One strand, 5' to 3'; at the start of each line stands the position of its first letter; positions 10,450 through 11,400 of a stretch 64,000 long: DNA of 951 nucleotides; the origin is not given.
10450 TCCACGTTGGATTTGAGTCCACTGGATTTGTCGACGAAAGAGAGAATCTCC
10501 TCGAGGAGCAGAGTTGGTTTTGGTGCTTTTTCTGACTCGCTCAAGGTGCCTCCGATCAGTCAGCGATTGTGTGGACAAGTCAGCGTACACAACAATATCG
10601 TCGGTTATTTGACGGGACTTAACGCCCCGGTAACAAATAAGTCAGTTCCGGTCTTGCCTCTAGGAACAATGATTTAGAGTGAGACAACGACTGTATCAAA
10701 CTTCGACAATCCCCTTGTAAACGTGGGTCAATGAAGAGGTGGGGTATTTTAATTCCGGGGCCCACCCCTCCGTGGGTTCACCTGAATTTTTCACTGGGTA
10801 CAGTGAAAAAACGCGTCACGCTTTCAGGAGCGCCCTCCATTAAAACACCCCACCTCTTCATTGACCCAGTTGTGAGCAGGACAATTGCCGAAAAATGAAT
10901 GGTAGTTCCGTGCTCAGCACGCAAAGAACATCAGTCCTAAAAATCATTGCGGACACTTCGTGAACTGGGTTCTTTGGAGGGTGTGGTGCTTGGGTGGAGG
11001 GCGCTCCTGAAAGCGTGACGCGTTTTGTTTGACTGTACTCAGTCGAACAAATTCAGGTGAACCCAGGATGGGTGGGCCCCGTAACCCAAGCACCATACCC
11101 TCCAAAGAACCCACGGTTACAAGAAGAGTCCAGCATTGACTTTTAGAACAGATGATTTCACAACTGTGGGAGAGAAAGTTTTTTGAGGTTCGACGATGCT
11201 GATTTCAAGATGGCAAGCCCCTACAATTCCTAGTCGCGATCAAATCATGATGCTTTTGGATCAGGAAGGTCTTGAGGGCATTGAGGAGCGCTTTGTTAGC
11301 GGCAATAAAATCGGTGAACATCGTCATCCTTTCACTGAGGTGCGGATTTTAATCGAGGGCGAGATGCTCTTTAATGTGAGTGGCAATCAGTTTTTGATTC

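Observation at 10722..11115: Head-to-head pair of a ~150-nt structured repeat with conserved core and ends but co-varying stems, possibly a new ncRNA or mobile hairpin family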

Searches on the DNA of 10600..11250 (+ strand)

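Call 9: search_rna_families(source=window, start=10600, end=11250, threshold=evalue, max_evalue=10)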
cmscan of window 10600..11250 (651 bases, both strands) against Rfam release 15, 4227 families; matches with E-value up to 10: 6.
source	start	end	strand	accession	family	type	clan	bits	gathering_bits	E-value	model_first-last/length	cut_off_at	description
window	10818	11017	-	RF03839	MIR2599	Gene; miRNA;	-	31.1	120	0.00062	1-132/132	no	MIR2599 microRNA precursor family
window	10726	10868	+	RF04118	MIR9481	Gene; miRNA;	-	25.8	130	0.0045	1-135/135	no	MIR9481 microRNA precursor family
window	10718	10787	+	RF01918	mir-1249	Gene; miRNA;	-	15.1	83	3.6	1-75/75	no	mir-1249 microRNA precursor family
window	10973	11101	+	RF02369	h2cR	Gene; sRNA;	-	14.5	70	7.7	1-137/137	no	h2cR sRNA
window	10822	11012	+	RF00451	MIR395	Gene; miRNA;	-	14.4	56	6.2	1-104/104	no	mir-395 microRNA precursor family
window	10967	11112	-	RF01261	snR82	Gene; snRNA; snoRNA; HACA-box;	CL00040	13.1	60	1.9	47-126/270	no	Small nucleolar RNA snR82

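Call 20: build_rna_model(alignment_id=A2)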
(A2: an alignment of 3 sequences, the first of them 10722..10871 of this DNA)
Model R1 built from alignment A2 (3 sequences, 161 columns); structure: RNAalifold consensus.
model positions 153; base pairs 56; branch points 2; effective number of sequences 0.74; information 0.589 bits per position. Calibrated on 0.2 Mb of random sequence (short: E-values are rough).
structure used (alignment columns):
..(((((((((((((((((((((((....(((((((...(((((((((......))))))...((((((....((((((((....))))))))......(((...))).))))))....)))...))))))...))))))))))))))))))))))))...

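Call 22: search_with_rna_model(model_id=R1, source=window, filters=off, max_evalue=10)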
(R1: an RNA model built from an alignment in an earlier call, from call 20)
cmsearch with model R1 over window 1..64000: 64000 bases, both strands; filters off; matches with E-value up to 10: 24.
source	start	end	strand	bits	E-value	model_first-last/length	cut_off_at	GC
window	10963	11115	-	165.3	1.1e-37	1-153/153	no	0.56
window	10722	10871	+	164.5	1.7e-37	1-153/153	no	0.52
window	51365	51524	+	144.8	8.7e-33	1-153/153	no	0.55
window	10964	11116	+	72.8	1.3e-15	1-153/153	no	0.56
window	10721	10870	-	69.4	8.7e-15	1-153/153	no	0.52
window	51368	51519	-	62.5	3.9e-13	1-153/153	no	0.55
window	56081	56136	-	10.4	1.1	1-153/153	no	0.52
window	11503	11552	-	10.1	1.2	1-153/153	no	0.52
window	56082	56137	+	9.4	1.9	1-153/153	no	0.54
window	32722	32762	+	8.1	3.7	1-153/153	no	0.61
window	1095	1136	+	8.1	3.9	1-153/153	no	0.6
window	9446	9488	-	7.5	5.3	1-153/153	no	0.42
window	40835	40862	-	7.4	5.7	1-153/153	no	0.64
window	59287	59322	-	7.3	5.9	1-153/153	no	0.25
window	4254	4292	-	7.3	6.1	1-153/153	no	0.41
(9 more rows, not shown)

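Call 32: search_with_rna_model(model_id=R1, sources=[L028, L029, L030, L031, L032, L033, L009], max_evalue=10)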
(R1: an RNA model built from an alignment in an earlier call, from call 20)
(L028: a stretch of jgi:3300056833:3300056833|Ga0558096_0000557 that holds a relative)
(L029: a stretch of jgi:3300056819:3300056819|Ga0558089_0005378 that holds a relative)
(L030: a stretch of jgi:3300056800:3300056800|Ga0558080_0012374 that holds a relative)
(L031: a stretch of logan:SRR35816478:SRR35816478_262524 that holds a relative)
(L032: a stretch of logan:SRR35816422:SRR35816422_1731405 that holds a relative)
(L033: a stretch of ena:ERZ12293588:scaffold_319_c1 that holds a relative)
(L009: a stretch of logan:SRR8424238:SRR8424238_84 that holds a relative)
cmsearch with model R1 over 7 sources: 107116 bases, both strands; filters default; matches with E-value up to 10: 2.
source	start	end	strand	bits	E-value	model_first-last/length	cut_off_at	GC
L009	11713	11831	+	104.4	6.5e-23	1-119/153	3'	0.55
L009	11712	11831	-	15.6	0.11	34-153/153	5'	0.56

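Call 41: search_with_rna_model(model_id=R1, sources=[L034], max_evalue=10, filters=off)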
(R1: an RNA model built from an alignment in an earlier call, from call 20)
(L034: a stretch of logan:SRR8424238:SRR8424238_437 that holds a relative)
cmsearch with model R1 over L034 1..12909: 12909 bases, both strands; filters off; matches with E-value up to 10: 24.
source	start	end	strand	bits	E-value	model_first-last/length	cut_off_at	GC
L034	8262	8317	+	10.4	0.21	1-153/153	no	0.52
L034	8261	8316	-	9.4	0.39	1-153/153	no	0.54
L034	5076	5111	+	7.3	1.2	1-153/153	no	0.25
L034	10773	10805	-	7.1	1.4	1-153/153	no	0.55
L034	5549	5569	-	6.5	1.9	1-153/153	no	0.57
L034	455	503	-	6.2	2.2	1-153/153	no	0.41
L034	10774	10806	+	6.1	2.3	1-153/153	no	0.55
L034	5208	5240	+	5.7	3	1-153/153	no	0.7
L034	3513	3550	+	5.2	3.9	1-153/153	no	0.71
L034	11048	11089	+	5.1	4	1-153/153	no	0.4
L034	6100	6143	+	4.8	4.9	1-153/153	no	0.5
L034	1496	1599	+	4.6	5.2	1-153/153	no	0.47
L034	4807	4899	-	4.6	5.4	1-153/153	no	0.47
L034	9570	9696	+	4.5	5.7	1-153/153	no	0.49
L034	6625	6710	+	4.4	5.8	28-125/153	no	0.47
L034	1426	1446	-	4.4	6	1-153/153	no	0.62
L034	12801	12826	-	4.4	6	1-153/153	no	0.5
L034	466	526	+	4.4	6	1-153/153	no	0.36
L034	10233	10252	-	3.9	8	1-153/153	no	0.6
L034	982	999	+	3.8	8.1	1-153/153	no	0.33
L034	9133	9155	+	3.8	8.1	1-153/153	no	0.57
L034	10647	10669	+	3.7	8.5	1-153/153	no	0.52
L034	9994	10025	-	3.7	8.7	1-153/153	no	0.53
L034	5205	5240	-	3.5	9.5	1-153/153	no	0.67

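Call 47: search_dna_similar(query=window:10722-10871:+, collection=plasmids, mode=distant, max_evalue=1, max_rows=10)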
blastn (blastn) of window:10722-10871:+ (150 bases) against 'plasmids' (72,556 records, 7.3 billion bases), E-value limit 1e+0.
No match.

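Call 48: search_dna_similar(query=window:10722-10871:+, collection=phages, mode=distant, max_evalue=1, max_rows=10)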
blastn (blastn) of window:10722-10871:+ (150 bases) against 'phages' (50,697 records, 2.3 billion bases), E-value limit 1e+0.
No match.

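Call 56: search_with_rna_model(model_id=R1, sources=[L035, L036, L037, L038, L039], max_evalue=10, filters=off)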
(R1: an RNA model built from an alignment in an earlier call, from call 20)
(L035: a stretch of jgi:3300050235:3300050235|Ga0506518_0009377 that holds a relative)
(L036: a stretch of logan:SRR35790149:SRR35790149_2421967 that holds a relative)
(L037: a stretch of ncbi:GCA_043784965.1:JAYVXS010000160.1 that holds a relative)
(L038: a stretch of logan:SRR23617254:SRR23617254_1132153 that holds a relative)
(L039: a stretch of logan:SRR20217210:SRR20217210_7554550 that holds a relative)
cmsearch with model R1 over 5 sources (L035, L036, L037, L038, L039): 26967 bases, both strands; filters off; matches with E-value up to 10: 21.
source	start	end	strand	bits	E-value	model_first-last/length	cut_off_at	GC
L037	2506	2532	-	8.6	1.2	1-153/153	no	0.33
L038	2371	2397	-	8.6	1.2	1-153/153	no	0.33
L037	2727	2763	-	7.9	1.8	1-153/153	no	0.3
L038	2592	2628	-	7.9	1.8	1-153/153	no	0.3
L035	3927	3959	-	7.7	2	1-153/153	no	0.48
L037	2728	2764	+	7.6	2.1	1-153/153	no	0.3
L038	2593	2629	+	7.6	2.1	1-153/153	no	0.3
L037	2497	2545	+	7.6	2.2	1-153/153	no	0.31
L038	2362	2410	+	7.6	2.2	1-153/153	no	0.31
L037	699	849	-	7.4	2.4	1-153/153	no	0.43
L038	564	714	-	7.4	2.4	1-153/153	no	0.43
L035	10401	10423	+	7.1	2.7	1-153/153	no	0.57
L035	5594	5617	-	6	5.1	1-153/153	no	0.46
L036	1661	1684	-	6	5.1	1-153/153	no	0.46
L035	1047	1078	+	6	5.1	1-153/153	no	0.41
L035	1751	1788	+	6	5.2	1-153/153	no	0.42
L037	4107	4159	-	5.6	6.5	1-153/153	no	0.47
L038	3972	4024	-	5.6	6.5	1-153/153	no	0.47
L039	587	639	-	5.6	6.5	1-153/153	no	0.47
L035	3927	3961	+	5.2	8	1-153/153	no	0.49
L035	7451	7508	+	4.8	9.7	1-153/153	no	0.41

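Call 66: search_with_rna_model(model_id=R1, source=window, max_evalue=1e-20, make_alignment=true, show_alignments=3)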
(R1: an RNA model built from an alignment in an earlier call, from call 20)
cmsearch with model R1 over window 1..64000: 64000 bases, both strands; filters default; matches with E-value up to 1e-20: 3.
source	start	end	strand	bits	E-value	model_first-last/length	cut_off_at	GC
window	10963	11115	-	165.4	1e-37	1-153/153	no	0.56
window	10722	10871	+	164.5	1.7e-37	1-153/153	no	0.52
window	51365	51524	+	144.8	8.6e-33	1-153/153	no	0.55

Alignment A5: 3 matches aligned to the model, 164 columns, each read 5' to 3' on its own strand. Consensus structure (alignment columns), stored with it:
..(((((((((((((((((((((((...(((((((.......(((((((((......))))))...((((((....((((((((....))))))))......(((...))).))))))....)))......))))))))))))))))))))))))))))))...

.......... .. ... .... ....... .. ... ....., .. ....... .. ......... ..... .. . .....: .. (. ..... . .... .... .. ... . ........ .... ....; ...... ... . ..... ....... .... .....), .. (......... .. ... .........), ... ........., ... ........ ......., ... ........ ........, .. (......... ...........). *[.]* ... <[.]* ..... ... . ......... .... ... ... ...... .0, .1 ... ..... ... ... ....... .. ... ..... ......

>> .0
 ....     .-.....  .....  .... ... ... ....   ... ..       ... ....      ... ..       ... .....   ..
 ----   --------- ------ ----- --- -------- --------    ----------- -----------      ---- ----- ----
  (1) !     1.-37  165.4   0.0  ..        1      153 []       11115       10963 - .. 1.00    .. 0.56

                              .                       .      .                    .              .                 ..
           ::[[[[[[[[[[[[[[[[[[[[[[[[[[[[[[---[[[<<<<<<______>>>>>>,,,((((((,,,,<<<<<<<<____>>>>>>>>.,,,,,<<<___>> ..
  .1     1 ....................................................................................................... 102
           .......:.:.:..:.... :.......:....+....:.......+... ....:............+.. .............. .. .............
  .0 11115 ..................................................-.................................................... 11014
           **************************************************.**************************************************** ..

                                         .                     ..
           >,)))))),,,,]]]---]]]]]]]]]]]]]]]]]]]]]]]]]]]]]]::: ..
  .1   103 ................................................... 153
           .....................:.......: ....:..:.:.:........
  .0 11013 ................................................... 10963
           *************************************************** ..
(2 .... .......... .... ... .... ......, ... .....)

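Call 95: search_with_rna_model(model_id=R1, sources=[L041, L042, L043], max_evalue=1, filters=off)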
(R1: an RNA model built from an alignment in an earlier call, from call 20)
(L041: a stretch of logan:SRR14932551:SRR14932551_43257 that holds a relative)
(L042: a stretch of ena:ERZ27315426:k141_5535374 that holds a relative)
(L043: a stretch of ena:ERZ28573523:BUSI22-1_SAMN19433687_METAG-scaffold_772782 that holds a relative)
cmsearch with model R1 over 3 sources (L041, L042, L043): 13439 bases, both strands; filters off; matches with E-value up to 1: 5.
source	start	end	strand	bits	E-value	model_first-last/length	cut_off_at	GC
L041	120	155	+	11.2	0.15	1-153/153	no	0.42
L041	6434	6459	+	9.7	0.33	1-153/153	no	0.5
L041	1692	1732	-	9.3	0.41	1-153/153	no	0.32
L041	1693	1733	+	8.5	0.65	1-153/153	no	0.29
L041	6433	6458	-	8.4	0.69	1-153/153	no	0.5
